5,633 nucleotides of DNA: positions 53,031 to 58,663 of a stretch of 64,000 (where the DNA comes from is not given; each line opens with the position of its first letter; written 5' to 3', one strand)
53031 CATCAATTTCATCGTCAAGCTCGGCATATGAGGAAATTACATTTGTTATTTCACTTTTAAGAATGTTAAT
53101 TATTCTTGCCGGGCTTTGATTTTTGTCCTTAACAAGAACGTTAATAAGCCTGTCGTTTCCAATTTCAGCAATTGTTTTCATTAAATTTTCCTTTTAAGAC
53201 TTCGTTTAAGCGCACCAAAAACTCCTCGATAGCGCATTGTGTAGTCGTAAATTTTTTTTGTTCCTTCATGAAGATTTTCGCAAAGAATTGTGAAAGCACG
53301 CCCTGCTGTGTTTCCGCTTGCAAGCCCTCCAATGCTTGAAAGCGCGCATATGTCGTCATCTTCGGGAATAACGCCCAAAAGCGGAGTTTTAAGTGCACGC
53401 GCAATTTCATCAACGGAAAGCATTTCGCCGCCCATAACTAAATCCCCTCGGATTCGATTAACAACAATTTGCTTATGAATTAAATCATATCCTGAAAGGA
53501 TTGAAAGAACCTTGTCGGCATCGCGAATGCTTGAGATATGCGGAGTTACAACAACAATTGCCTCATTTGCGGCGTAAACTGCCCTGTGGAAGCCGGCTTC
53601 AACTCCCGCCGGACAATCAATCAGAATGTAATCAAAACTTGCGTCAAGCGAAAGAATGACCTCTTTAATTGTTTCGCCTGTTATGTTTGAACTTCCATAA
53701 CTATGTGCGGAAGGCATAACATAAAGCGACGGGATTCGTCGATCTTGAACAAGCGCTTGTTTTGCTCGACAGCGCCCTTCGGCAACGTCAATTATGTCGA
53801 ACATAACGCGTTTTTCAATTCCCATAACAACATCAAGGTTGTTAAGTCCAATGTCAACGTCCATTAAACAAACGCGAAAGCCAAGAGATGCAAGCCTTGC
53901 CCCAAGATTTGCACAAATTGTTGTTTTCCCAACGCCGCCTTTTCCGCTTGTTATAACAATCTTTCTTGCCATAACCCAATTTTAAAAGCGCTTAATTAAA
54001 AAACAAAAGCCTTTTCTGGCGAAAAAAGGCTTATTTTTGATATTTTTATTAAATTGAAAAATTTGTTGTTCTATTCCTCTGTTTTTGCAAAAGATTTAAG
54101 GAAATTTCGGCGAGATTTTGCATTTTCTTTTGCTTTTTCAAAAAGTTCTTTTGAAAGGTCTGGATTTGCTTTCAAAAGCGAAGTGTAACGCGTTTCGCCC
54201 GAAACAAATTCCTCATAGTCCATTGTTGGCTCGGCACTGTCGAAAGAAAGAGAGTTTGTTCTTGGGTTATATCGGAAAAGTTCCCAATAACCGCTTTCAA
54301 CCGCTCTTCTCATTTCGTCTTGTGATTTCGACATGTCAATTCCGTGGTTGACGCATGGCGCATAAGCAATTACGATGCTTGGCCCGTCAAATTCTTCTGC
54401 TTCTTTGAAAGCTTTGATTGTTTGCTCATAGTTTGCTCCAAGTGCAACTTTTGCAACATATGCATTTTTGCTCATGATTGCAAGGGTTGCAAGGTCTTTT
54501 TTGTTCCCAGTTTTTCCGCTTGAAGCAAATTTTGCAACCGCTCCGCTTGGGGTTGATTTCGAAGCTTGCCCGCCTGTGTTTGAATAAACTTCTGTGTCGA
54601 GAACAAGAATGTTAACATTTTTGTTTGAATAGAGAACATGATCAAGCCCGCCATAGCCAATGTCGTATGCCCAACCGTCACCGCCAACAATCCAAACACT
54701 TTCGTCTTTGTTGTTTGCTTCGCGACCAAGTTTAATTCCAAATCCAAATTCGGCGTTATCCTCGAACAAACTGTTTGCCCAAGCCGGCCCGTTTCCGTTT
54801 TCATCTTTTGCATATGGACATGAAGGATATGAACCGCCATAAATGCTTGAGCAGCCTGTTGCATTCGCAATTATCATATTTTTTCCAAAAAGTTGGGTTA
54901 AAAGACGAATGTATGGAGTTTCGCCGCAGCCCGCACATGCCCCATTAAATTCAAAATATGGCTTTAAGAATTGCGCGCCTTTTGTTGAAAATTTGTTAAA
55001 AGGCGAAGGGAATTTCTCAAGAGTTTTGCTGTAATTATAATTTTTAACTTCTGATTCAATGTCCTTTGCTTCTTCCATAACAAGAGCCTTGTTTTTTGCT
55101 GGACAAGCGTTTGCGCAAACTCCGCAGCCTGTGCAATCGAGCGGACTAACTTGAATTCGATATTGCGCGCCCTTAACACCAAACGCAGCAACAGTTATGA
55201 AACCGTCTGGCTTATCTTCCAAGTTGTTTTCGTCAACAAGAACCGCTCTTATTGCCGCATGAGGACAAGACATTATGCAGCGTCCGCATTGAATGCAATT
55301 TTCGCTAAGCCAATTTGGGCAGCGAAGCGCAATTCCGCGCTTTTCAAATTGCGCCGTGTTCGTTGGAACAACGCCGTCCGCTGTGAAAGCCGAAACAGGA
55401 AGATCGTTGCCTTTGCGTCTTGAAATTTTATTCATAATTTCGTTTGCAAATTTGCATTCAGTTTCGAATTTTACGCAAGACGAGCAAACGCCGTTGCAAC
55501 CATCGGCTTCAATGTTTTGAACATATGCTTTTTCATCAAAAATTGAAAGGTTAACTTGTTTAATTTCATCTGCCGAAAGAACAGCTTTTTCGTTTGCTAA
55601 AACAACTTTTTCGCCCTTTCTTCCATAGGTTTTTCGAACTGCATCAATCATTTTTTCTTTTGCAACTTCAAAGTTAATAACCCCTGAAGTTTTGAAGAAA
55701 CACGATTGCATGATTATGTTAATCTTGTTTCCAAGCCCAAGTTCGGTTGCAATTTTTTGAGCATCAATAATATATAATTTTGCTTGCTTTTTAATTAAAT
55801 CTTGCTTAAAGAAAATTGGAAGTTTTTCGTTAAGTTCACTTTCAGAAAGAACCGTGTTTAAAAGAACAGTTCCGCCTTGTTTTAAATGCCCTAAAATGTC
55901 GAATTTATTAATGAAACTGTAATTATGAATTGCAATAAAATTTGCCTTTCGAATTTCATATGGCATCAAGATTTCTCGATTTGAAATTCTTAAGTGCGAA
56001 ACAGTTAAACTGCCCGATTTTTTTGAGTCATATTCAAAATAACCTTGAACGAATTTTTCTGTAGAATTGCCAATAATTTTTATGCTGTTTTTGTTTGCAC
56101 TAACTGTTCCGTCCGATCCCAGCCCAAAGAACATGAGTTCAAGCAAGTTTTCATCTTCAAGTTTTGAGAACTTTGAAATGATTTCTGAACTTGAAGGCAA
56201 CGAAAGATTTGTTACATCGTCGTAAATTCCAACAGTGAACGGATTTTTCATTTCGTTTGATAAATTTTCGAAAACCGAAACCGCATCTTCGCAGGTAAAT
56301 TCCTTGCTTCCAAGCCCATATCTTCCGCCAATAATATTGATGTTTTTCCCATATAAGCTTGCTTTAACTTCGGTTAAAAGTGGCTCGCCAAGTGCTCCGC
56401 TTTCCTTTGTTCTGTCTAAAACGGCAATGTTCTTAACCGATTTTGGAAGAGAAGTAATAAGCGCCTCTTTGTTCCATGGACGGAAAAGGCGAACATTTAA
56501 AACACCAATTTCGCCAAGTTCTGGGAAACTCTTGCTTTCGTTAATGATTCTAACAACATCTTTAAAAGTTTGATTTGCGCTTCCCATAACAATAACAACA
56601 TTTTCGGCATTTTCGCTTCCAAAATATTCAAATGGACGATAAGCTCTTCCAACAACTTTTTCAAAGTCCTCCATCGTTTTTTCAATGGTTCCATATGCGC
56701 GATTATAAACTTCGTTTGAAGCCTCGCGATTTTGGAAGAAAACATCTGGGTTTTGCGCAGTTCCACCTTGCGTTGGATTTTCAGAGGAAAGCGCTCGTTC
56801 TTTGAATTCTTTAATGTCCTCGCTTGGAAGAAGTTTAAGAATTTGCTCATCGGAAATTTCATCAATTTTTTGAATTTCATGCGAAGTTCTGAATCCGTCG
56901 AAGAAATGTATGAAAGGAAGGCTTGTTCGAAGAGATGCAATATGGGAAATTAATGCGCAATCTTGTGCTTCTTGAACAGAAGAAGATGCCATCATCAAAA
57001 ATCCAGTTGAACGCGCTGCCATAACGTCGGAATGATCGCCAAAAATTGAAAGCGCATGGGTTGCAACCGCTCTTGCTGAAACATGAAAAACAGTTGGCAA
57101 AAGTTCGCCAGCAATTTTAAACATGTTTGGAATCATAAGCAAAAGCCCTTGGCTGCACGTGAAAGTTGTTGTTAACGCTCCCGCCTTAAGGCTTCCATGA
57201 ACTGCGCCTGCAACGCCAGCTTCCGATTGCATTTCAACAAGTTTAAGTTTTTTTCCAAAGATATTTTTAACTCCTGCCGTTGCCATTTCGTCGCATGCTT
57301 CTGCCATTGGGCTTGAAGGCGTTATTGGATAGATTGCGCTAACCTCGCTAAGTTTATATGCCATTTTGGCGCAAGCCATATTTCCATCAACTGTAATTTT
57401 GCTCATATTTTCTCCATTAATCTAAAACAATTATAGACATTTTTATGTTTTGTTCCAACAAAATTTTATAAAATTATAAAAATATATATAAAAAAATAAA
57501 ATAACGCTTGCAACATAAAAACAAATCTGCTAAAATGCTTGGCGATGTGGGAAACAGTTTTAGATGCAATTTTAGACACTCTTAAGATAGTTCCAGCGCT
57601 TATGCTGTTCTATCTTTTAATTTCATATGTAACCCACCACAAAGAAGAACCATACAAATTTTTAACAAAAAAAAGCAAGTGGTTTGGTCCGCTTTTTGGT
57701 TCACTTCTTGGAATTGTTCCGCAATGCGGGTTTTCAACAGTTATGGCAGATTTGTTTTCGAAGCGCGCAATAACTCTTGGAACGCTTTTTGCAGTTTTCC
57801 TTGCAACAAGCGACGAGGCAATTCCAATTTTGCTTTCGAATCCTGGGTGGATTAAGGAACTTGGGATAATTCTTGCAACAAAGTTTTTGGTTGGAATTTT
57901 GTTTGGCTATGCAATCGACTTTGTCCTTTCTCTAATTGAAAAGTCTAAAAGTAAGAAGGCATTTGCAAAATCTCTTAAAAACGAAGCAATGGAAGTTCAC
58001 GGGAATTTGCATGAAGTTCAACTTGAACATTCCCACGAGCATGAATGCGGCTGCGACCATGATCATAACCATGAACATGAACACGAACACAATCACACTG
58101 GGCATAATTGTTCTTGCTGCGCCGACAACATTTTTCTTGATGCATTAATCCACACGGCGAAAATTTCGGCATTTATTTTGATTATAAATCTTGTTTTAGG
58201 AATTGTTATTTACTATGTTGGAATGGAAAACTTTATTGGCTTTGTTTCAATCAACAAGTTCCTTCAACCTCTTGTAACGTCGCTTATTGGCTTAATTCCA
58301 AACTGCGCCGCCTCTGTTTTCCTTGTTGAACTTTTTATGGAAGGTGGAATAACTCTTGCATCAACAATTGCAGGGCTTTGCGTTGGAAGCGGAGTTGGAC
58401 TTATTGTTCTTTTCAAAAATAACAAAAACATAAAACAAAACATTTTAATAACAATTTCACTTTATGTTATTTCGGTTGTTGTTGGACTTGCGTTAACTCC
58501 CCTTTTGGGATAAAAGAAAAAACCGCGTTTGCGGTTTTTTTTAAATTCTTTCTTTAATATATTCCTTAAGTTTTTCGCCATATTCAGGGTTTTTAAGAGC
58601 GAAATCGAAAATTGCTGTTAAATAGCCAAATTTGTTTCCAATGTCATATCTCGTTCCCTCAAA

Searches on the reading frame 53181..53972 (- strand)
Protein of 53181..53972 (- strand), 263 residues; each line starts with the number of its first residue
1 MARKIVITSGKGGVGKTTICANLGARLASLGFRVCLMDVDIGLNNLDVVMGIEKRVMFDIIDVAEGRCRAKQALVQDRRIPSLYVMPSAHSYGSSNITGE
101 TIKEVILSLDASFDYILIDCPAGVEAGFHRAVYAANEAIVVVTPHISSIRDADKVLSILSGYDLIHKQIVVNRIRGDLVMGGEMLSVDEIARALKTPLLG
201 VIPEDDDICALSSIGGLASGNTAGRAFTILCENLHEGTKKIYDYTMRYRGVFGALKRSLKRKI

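Call 13: search_protein_families(library=pfam, proteins=[window:53181-53972:-], max_evalue=0.0001)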
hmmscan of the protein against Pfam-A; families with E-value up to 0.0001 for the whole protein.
window:53181-53972:- (263 aa): 8 families
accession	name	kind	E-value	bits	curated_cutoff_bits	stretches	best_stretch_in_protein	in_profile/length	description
PF13614.12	AAA_31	-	7.7e-21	75.3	27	1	3-157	2-162/177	AAA domain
PF01656.29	CbiA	-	2.4e-19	70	25.4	1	5-211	1-118/125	CobQ/CobB/MinD/ParA nucleotide binding domain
PF10609.15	ParA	-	3.2e-17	63.2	27.1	1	3-209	4-216/246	NUBPL iron-transfer P-loop NTPase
PF09140.17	MipZ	-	1.2e-09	38.3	20.7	1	4-155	2-139/262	ATPase MipZ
PF02374.21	ArsA_ATPase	-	8.1e-09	35.5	24.3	1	4-40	2-38/305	Anion-transporting ATPase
PF06564.18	CBP_BcsQ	-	3.2e-08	33.8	21.3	0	5-39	4-38/234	Cellulose biosynthesis protein BcsQ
PF00142.24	Fer4_NifH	-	1.8e-05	24.8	25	0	6-209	3-215/271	4Fe-4S iron sulfur cluster binding proteins, NifH/frxC family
PF16575.11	CLP1_P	-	7.6e-05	23.1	26.6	0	10-46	1-37/188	mRNA cleavage and polyadenylation factor CLP1 P-loop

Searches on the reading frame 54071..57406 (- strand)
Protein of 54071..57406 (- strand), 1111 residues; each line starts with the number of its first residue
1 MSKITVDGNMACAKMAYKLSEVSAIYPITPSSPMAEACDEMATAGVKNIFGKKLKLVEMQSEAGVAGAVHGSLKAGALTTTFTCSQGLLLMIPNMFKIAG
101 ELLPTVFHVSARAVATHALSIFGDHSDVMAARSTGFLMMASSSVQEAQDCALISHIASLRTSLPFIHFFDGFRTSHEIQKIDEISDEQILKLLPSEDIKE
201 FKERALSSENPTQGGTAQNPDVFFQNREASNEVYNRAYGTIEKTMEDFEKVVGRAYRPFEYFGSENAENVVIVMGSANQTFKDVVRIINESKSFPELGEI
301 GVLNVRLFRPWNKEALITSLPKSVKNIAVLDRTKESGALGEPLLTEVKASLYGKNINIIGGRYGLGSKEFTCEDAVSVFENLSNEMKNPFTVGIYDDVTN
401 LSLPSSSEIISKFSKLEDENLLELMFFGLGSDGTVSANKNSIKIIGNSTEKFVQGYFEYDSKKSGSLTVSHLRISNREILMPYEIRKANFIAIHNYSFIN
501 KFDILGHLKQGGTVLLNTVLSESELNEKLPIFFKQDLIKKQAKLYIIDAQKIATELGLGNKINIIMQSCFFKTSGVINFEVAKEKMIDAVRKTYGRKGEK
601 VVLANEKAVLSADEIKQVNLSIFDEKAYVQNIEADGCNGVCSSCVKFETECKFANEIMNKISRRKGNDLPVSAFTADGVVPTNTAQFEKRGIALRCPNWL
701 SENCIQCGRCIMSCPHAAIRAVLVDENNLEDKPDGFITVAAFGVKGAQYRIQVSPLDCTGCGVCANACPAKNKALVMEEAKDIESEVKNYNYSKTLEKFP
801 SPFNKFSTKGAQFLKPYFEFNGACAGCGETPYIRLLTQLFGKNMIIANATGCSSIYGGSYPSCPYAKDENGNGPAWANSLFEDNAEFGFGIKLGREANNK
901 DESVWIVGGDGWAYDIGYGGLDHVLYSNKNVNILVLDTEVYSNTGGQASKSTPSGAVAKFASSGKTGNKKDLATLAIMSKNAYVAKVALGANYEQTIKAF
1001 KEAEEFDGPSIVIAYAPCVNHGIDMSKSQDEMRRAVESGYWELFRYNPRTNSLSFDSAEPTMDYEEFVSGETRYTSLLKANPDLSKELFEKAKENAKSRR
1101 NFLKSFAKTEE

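Call 13: search_protein_families(library=pfam, proteins=[window:54071-57406:-], max_evalue=0.0001)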
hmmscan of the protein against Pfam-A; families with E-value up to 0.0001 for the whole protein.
window:54071-57406:- (1111 aa): 14 families
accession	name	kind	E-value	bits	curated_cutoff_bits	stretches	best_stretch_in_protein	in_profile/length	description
PF01855.24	POR_N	-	3.9e-74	249.7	27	1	16-245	3-230/231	Pyruvate flavodoxin/ferredoxin oxidoreductase, thiamine diP-bdg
PF01558.24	POR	-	2.5e-28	99.9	27.4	1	430-610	1-169/173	Pyruvate ferredoxin/flavodoxin oxidoreductase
PF10371.14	EKR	-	1.2e-15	57.5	27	1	649-693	11-55/55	Domain of unknown function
PF17147.9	PFOR_II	-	1.8e-12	47.9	27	1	267-374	1-101/102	Pyruvate:ferredoxin oxidoreductase core domain II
PF02775.26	TPP_enzyme_C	-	7.4e-12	45.8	21.9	1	886-1013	31-150/151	Thiamine pyrophosphate enzyme, C-terminal TPP binding domain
PF12838.12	Fer4_7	-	6.2e-10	39.8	27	1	703-771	1-51/52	4Fe-4S dicluster domain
PF00037.32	Fer4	-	1.9e-08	34.2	21.1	1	701-720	5-24/24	4Fe-4S binding domain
PF13484.11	Fer4_16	-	1.9e-07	32.2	30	1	703-770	1-65/66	4Fe-4S double cluster binding domain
PF13187.11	Fer4_9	-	4.1e-07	30.4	27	1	703-771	1-50/52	4Fe-4S dicluster domain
PF13237.11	Fer4_10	-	5.2e-07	29.9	25.5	1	702-769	7-53/53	4Fe-4S dicluster domain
PF14697.11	Fer4_21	-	6.1e-06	26.7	35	1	702-771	6-54/59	4Fe-4S dicluster domain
PF12837.12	Fer4_6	-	1.2e-05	25.4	25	1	697-719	2-24/24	4Fe-4S binding domain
PF12797.12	Fer4_2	-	3.9e-05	23.8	24.5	0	753-770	5-22/22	4Fe-4S binding domain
PF13534.11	Fer4_17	-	8.1e-05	23.5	22.2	1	703-770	1-58/61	4Fe-4S dicluster domain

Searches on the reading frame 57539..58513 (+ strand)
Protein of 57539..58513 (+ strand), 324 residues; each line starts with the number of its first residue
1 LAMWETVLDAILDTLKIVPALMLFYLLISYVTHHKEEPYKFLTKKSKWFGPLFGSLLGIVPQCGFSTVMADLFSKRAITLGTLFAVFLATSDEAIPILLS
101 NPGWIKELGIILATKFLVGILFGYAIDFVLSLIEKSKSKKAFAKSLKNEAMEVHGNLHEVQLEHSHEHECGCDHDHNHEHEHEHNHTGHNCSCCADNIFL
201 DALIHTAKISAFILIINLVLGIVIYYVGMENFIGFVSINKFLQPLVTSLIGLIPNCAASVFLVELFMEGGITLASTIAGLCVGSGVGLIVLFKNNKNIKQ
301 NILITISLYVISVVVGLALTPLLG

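Call 13: search_protein_families(library=pfam, proteins=[window:57539-58513:+], max_evalue=0.0001)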
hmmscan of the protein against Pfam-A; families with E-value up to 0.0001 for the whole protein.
window:57539-58513:+ (324 aa): 1 family
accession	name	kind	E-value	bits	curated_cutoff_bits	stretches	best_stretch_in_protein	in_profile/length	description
PF11449.14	ArsP_2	-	7.3e-21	75.1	32.5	2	5-143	8-145/359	Putative, 10TM heavy-metal exporter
